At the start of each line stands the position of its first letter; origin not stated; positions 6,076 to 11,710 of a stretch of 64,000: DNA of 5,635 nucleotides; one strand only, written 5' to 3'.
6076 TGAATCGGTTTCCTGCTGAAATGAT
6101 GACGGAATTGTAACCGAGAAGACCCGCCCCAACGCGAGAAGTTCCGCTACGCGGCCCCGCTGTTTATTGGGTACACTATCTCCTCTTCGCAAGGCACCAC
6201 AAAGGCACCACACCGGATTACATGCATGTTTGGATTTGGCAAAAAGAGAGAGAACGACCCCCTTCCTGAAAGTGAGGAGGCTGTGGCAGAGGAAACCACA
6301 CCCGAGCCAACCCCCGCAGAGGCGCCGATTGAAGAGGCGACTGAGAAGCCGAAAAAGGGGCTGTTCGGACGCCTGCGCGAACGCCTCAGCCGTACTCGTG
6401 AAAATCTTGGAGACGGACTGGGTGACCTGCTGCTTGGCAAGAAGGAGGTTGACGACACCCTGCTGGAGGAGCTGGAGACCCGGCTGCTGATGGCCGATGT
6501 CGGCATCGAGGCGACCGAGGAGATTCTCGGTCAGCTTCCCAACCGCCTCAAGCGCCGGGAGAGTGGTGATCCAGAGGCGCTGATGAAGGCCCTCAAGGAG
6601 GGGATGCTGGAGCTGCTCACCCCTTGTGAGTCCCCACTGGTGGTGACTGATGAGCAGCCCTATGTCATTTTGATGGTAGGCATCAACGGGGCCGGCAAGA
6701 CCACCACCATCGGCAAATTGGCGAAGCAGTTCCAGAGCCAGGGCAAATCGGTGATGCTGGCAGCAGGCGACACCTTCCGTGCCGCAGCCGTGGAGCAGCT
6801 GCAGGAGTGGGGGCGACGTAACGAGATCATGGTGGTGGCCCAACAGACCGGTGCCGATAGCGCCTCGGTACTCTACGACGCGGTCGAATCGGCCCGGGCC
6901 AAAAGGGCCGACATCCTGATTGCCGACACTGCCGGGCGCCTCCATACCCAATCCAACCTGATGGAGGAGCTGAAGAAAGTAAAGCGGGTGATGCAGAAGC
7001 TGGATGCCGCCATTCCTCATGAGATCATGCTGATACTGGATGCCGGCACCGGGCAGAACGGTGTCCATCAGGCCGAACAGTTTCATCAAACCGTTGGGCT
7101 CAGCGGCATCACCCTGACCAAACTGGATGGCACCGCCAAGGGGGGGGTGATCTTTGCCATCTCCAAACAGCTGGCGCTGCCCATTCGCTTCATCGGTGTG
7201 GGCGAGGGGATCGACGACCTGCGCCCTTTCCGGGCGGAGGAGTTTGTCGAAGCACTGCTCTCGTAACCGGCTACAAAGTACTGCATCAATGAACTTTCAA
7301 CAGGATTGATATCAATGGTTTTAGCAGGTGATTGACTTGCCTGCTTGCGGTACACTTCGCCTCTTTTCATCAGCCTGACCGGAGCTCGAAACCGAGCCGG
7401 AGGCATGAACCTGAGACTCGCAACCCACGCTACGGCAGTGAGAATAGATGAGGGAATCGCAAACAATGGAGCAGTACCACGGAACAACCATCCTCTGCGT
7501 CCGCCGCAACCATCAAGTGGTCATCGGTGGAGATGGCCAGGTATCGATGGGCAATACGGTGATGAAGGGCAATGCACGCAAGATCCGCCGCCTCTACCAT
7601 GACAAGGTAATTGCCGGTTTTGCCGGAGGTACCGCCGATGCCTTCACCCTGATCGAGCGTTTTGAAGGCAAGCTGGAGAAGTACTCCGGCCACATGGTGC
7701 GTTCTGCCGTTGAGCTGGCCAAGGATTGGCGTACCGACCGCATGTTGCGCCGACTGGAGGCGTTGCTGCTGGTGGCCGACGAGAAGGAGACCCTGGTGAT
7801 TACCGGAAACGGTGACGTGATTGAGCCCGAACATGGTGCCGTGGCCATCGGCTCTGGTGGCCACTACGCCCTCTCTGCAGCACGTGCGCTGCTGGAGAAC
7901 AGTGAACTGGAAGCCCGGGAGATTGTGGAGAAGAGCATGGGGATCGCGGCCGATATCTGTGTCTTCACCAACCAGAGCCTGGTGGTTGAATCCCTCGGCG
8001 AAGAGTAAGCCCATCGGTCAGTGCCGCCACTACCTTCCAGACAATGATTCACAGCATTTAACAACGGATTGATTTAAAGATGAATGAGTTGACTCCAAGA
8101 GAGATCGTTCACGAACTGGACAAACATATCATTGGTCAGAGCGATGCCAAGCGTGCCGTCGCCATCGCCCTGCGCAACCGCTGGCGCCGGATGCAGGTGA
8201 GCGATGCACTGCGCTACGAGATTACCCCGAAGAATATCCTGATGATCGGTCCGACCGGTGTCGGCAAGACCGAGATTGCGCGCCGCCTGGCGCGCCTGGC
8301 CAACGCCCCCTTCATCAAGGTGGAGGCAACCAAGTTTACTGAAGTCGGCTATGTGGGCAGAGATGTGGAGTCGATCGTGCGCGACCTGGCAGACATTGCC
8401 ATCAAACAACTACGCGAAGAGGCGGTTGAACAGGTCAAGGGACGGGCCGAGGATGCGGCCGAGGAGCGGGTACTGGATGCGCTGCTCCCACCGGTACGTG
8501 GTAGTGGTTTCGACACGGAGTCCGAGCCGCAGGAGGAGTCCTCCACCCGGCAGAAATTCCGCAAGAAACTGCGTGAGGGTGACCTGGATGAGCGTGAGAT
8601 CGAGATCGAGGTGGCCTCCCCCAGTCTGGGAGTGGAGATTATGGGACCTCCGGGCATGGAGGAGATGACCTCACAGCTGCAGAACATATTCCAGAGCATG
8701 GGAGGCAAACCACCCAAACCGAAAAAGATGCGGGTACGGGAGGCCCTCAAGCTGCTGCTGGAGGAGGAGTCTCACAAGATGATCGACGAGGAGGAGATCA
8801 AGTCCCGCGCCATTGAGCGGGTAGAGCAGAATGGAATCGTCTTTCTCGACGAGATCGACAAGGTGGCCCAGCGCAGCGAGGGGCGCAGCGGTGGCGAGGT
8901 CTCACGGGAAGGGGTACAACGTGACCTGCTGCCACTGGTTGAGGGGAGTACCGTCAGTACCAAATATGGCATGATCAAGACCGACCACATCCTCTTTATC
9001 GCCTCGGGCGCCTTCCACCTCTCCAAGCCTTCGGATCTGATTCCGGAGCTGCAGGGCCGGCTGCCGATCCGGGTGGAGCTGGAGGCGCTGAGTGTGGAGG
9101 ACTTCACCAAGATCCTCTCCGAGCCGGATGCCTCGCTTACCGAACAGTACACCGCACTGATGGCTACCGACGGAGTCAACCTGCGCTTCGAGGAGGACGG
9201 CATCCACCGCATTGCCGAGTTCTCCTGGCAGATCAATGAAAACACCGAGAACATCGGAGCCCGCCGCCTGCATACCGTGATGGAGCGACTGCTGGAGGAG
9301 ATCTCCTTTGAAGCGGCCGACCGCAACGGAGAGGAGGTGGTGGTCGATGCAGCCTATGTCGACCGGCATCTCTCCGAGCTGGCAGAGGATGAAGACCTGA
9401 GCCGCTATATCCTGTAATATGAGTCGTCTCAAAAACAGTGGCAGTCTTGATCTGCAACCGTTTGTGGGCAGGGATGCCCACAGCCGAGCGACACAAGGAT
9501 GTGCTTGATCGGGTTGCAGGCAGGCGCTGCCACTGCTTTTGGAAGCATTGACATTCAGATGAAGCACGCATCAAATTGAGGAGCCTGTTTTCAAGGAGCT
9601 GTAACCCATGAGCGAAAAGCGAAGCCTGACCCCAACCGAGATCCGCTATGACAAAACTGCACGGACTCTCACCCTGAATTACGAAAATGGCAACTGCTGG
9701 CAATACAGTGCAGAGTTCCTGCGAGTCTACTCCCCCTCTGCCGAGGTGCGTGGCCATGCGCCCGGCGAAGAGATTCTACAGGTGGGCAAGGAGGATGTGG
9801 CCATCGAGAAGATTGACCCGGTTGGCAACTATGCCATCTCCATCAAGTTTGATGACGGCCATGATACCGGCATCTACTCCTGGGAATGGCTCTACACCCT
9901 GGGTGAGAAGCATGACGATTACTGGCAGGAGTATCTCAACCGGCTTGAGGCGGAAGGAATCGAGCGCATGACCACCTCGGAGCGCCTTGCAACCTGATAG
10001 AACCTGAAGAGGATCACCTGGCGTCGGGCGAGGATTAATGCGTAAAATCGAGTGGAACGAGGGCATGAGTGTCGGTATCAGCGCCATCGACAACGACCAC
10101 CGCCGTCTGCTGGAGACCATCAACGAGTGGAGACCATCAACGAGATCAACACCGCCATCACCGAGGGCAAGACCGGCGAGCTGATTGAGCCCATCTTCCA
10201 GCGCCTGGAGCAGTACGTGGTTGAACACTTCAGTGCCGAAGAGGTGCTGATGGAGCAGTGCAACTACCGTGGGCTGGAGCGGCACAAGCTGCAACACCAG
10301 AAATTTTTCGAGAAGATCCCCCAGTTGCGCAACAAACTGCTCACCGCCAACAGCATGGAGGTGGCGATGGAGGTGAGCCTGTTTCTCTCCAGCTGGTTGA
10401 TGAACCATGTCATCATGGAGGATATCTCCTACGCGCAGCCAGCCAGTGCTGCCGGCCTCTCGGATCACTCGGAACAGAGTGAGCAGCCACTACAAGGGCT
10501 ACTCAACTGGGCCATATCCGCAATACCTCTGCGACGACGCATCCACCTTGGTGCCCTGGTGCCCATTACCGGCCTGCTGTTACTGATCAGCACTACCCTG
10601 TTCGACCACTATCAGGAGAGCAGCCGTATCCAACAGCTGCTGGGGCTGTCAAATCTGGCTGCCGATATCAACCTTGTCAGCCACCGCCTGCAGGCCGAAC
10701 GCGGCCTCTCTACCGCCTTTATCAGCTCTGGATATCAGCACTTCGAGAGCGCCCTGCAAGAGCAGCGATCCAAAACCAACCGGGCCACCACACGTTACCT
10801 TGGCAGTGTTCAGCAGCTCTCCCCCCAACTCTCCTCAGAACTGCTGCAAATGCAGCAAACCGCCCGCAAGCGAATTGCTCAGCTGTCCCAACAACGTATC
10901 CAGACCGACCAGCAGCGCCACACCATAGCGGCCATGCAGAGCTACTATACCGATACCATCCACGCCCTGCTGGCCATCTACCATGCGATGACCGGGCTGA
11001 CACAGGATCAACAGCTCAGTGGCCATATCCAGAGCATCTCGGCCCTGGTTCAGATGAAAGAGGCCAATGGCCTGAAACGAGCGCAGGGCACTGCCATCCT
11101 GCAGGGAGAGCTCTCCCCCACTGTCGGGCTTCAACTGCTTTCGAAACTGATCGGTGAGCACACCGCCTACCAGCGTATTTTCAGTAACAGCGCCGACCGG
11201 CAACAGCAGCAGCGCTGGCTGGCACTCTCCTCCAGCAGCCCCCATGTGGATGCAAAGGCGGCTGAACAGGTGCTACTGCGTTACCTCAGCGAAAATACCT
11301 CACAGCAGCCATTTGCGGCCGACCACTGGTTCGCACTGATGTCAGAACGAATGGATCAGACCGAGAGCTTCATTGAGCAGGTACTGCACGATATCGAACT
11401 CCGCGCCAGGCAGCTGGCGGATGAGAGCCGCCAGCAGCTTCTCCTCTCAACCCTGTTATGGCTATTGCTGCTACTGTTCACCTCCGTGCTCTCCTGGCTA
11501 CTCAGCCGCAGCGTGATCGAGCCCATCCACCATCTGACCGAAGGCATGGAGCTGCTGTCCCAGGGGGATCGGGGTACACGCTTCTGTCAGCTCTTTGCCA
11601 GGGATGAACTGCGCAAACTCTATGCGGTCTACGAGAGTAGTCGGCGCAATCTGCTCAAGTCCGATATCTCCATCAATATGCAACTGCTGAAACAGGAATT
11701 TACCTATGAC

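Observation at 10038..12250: Hemerythrin-NIT-GGDEF diguanylate cyclase interrupted by an exact 17-bp tandem duplication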

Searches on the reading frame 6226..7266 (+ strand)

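Call 27: search_protein_families(library=pfam, proteins=[window:6226-7266:+], max_evalue=0.00001)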
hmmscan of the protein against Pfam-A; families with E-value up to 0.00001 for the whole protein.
window:6226-7266:+ (346 aa): 6 families
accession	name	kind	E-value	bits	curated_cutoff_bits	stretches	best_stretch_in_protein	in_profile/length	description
PF00448.28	SRP54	-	1.2e-76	257.2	22.7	1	145-345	1-195/196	SRP54-type protein, GTPase domain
PF02881.24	SRP54_N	-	1.8e-13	50.9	22.4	1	61-125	1-73/75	SRP54-type protein, helical bundle domain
PF06414.18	Zeta_toxin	-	2e-10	40.9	22.3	1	139-251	10-119/199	Zeta toxin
PF13604.12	AAA_30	-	1.5e-06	28.5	27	1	145-243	18-104/191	AAA domain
PF13401.12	AAA_22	-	1.8e-06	28.8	27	0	144-254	4-109/130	AAA domain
PF13207.12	AAA_17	-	4.4e-06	27.5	27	1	151-253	1-97/136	AAA domain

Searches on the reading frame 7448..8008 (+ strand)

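Call 27: search_protein_families(library=pfam, proteins=[window:7448-8008:+], max_evalue=0.00001)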
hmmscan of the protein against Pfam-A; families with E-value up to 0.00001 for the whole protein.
window:7448-8008:+ (186 aa): 1 family
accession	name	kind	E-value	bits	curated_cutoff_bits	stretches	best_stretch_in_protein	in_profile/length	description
PF00227.31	Proteasome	-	1.7e-28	100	22.4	1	11-180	3-186/189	Proteasome subunit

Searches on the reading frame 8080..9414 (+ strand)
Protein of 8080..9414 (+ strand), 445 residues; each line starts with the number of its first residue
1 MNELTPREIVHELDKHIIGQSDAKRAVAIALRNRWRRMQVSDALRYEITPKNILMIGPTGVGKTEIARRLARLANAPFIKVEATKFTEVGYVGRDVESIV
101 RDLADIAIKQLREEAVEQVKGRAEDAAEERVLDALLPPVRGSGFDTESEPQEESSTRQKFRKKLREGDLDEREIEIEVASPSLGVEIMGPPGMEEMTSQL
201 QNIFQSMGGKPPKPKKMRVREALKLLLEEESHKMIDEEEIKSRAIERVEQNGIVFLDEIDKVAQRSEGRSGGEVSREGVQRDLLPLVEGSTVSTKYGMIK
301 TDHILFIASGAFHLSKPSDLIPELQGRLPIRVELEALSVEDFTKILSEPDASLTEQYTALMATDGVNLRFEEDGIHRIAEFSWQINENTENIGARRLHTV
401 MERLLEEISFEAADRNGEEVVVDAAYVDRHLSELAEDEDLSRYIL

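Call 18: list_cluster_members(proteins=[P0001, window:8080-9414:+, window:9608-9994:+, window:37949-39352:+, window:28882-30171:+, window:24241-25368:+, P0002])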
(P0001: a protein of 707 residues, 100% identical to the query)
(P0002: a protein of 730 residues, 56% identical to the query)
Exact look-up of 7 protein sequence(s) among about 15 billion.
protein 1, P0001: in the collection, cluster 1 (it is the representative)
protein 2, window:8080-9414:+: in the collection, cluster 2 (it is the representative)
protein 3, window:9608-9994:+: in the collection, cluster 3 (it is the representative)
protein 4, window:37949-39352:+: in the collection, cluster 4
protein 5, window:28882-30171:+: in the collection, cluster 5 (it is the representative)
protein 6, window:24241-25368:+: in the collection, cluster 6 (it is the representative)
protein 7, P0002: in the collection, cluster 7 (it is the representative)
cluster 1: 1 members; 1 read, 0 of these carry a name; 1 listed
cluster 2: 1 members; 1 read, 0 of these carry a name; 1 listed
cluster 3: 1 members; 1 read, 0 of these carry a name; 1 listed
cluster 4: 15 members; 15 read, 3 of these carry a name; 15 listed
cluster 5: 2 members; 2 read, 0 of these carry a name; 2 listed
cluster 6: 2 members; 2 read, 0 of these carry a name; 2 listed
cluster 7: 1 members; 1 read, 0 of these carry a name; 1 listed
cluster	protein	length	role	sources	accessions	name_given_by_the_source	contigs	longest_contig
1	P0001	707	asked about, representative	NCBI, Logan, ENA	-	-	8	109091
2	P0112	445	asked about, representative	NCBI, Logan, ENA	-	-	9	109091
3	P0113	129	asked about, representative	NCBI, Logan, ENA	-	-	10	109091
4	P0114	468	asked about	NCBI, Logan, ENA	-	-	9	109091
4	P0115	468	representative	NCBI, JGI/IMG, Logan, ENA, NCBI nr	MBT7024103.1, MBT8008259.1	MAG: glutamate synthase subunit beta [Gammaproteobacteria bacterium] | glutamate synthase (NADPH/NADH) small chain | glutamate synthase subunit beta [Gammaproteobacteria bacterium]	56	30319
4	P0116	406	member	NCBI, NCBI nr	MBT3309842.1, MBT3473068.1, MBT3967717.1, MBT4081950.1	MAG: glutamate synthase subunit beta, partial [Gammaproteobacteria bacterium] | glutamate synthase subunit beta [Gammaproteobacteria bacterium]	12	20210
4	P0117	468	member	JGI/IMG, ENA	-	glutamate synthase (NADPH/NADH) small chain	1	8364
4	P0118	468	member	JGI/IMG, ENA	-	-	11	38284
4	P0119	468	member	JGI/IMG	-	-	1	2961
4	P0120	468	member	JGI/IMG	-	-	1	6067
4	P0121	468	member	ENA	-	-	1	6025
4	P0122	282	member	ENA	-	-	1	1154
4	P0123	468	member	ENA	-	-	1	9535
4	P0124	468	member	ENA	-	-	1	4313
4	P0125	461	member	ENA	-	-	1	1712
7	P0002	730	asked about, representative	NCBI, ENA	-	-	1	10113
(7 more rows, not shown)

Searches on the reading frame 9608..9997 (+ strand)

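Call 27: search_protein_families(library=pfam, proteins=[window:9608-9997:+], max_evalue=0.00001)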
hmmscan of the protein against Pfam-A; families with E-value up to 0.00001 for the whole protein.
window:9608-9997:+ (129 aa): 1 family
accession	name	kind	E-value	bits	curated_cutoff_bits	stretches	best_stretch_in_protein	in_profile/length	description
PF06155.17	GBBH-like_N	-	8.2e-30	103.8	22.8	1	12-96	1-85/85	Gamma-butyrobetaine hydroxylase-like, N-terminal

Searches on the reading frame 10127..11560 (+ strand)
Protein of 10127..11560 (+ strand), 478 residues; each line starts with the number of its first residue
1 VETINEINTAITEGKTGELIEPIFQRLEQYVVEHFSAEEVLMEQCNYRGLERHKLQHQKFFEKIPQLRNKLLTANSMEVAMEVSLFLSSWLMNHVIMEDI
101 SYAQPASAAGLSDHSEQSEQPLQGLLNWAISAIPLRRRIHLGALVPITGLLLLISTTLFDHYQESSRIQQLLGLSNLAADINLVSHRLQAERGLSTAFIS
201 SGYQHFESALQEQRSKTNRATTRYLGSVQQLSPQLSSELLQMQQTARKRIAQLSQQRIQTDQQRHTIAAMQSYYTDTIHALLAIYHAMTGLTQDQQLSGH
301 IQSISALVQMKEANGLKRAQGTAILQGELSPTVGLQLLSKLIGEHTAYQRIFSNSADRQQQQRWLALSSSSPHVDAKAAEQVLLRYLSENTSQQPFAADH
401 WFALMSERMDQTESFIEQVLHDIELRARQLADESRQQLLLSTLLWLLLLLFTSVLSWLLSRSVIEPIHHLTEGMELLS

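Call 36: search_protein_representatives(protein=window:10127-11560:+)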
Query: 478 residues. Proteins with E-value up to 0.001 (for the whole library): 11197; up to 1e-10: 1394; up to 1e-30: 64. The best 150 are listed.
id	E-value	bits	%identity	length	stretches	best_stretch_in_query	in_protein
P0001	0.0e+00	1011.3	100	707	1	1-478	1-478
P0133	1.8e-114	399.8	45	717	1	2-478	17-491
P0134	1.2e-87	311.4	37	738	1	2-478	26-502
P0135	4.9e-86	306.1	38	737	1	2-476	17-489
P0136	4.0e-80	286.6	36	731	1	4-477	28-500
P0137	5.6e-76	272.9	32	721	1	3-477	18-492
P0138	6.5e-76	272.7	33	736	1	3-477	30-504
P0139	4.6e-71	256.7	33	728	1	4-475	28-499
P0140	2.9e-67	244.2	32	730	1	2-477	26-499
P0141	4.6e-64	233.7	34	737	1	3-474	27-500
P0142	2.2e-62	228.1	33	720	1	3-474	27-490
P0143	2.1e-61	225.0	31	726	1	4-477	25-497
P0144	9.6e-59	216.2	29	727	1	3-476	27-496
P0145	1.2e-57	212.6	47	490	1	224-478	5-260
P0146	7.6e-56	206.6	31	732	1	4-475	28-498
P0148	2.0e-53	198.7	31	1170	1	10-478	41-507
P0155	5.6e-49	184.0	27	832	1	3-475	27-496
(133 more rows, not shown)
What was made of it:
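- On Hr-TM-NIT-TM sensor family (defined here from database hits): 64 hits at E<=1e-30 (call 36).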

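Call 39: list_cluster_members(proteins=[P0133, P0134, P0135, P0136, P0137, P0138, P0139, P0140, P0148, P0155])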
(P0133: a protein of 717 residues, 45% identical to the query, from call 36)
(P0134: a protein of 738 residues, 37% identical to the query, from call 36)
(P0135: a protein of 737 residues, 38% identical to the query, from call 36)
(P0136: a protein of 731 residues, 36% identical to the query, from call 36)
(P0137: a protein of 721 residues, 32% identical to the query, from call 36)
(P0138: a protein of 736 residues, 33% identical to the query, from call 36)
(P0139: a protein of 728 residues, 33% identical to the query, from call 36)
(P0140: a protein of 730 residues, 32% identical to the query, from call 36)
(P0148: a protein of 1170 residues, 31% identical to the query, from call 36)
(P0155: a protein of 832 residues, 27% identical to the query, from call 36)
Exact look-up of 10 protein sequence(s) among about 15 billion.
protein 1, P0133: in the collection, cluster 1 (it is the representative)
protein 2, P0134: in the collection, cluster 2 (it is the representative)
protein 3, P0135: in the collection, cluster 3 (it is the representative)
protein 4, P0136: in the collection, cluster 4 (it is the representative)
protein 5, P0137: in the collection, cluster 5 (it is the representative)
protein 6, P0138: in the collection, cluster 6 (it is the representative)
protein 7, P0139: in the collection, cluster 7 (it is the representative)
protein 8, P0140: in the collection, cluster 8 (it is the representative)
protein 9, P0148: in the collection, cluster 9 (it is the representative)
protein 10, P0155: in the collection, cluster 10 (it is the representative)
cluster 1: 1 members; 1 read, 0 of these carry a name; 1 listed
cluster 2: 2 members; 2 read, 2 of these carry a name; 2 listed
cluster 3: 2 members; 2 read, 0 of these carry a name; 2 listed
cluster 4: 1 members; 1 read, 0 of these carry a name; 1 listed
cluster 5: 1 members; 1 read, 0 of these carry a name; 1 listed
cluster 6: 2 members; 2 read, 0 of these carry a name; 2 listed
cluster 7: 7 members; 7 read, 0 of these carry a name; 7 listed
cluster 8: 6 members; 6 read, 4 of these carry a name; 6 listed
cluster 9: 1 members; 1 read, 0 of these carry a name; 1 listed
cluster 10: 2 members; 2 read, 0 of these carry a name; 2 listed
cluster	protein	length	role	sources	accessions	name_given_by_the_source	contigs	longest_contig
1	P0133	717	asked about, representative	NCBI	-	-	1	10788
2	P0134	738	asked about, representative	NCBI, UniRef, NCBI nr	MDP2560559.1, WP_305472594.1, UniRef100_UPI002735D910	bacteriohemerythrin [Psychrobium sp. 1_MG-2023] | bacteriohemerythrin n=1 Tax=Psychrobium sp. 1_MG-2023 TaxID=3062624 RepID=UPI002735D910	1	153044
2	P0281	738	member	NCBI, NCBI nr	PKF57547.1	hypothetical protein CW748_06555 [Alteromonadales bacterium alter-6D02]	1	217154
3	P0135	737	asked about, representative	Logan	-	-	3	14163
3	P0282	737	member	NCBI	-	-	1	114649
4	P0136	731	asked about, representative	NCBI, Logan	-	-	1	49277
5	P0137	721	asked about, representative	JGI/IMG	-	-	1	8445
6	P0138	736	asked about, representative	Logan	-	-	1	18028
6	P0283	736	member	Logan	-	-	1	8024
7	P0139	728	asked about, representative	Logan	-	-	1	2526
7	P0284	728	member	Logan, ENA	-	-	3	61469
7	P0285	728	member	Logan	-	-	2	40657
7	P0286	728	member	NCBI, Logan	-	-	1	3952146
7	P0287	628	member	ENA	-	-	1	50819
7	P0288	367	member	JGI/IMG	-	-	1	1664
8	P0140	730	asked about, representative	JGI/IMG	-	two-component system cell cycle response regulator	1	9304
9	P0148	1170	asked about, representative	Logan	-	-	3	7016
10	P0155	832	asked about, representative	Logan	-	-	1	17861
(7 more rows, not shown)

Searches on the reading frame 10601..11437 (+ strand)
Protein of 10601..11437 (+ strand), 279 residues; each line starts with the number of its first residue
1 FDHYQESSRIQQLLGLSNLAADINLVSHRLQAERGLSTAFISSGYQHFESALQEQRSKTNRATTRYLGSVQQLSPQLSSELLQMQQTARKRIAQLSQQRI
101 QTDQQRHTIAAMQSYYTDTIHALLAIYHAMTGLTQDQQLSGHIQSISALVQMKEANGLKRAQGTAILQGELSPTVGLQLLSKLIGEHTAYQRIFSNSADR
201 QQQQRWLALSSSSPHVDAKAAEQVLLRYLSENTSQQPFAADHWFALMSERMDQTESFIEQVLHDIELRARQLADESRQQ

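Call 50: search_solved_structures(query=window:10601-11437:+, max_evalue=1, show_alignments=1)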
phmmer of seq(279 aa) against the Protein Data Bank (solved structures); distinct sequences matched with E-value up to 1: 1.
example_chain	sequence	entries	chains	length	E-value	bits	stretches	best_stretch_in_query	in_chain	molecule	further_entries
4akk_A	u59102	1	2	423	1.1e-09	41.8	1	8-265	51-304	NITRATE REGULATORY PROTEIN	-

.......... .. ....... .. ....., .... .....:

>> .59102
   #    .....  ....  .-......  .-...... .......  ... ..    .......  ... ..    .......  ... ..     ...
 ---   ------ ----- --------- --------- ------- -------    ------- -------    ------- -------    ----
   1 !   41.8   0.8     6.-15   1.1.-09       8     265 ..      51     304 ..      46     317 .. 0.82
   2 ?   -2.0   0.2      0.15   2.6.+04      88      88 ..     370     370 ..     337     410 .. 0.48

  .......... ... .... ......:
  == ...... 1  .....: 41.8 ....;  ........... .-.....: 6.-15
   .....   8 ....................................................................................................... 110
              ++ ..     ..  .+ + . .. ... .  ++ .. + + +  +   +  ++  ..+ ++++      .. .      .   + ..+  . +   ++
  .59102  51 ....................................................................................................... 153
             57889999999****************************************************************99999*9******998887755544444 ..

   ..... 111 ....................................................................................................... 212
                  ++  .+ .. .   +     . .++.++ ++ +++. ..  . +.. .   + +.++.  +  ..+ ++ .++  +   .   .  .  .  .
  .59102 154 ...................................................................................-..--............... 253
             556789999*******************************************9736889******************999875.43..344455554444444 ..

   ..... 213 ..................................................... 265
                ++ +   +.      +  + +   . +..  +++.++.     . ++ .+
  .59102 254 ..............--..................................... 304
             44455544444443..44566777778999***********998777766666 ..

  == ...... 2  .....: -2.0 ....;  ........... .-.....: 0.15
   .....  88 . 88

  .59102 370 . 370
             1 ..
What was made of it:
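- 10679..11395 (+): NIT domain (residues 209-447), predicted to be periplasmic. It carries the LQAERG and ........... motifs. NasR PDB 4AKK, E=1.1e-9 (call 50).
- On NIT domain (PF08376): 4AKK E=1.1e-9 (call 50).
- Closest known: Klebsiella oxytoca NasR. Same: The NIT domain is homologous over about 255 residues (E=1.1e-9, call 50).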
